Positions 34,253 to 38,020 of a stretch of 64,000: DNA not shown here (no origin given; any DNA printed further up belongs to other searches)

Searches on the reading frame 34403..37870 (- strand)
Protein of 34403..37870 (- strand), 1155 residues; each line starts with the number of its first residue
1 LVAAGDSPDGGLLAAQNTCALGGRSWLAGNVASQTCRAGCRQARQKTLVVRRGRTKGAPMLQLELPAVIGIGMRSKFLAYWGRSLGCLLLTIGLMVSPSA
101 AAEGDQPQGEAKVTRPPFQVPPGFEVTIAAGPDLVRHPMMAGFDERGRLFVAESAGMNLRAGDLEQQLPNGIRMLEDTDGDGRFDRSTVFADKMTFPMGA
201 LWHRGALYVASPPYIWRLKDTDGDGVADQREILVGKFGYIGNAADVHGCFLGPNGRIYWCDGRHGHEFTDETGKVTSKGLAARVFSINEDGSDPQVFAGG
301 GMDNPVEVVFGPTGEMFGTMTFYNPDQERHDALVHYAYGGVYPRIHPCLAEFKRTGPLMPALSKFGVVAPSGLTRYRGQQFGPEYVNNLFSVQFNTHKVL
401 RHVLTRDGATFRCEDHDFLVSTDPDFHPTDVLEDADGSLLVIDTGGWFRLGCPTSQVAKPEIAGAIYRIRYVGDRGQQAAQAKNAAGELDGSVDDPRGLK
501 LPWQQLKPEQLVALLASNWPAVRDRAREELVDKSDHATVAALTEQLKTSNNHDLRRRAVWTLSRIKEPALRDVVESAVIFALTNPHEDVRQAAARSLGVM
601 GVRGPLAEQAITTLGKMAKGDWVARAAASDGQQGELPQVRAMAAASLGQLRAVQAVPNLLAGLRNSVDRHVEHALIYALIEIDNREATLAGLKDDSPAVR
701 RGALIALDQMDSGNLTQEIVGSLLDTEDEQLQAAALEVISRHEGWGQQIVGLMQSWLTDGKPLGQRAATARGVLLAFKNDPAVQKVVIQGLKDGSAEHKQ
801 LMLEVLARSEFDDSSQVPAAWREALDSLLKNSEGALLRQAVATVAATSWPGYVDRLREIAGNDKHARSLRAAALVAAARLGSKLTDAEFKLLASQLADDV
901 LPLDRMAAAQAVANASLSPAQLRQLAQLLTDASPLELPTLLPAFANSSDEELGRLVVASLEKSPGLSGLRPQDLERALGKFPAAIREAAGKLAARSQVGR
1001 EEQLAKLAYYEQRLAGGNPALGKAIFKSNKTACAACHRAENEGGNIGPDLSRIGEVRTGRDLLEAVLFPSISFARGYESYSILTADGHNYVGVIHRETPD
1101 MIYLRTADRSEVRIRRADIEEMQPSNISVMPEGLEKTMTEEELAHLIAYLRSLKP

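Call 44: search_protein_families(library=pfam, proteins=[window:34403-37870:-], max_evalue=0.00001)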
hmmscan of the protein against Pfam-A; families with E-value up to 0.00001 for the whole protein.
window:34403-37870:- (1155 aa): 4 families
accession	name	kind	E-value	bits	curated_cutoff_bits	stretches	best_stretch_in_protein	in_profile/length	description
PF23500.1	DUF7133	-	4.2e-46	158.4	27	1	118-443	9-346/385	Domain of unknown function (DUF7133)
PF13646.12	HEAT_2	-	5.4e-21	75.1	27.7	1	540-628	2-83/88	HEAT repeats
PF00034.26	Cytochrom_C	-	6.7e-08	34.2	21.3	0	1020-1062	2-42/90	Cytochrome c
PF02985.28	HEAT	-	2.9e-07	30.6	23.5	0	580-600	7-27/31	HEAT repeat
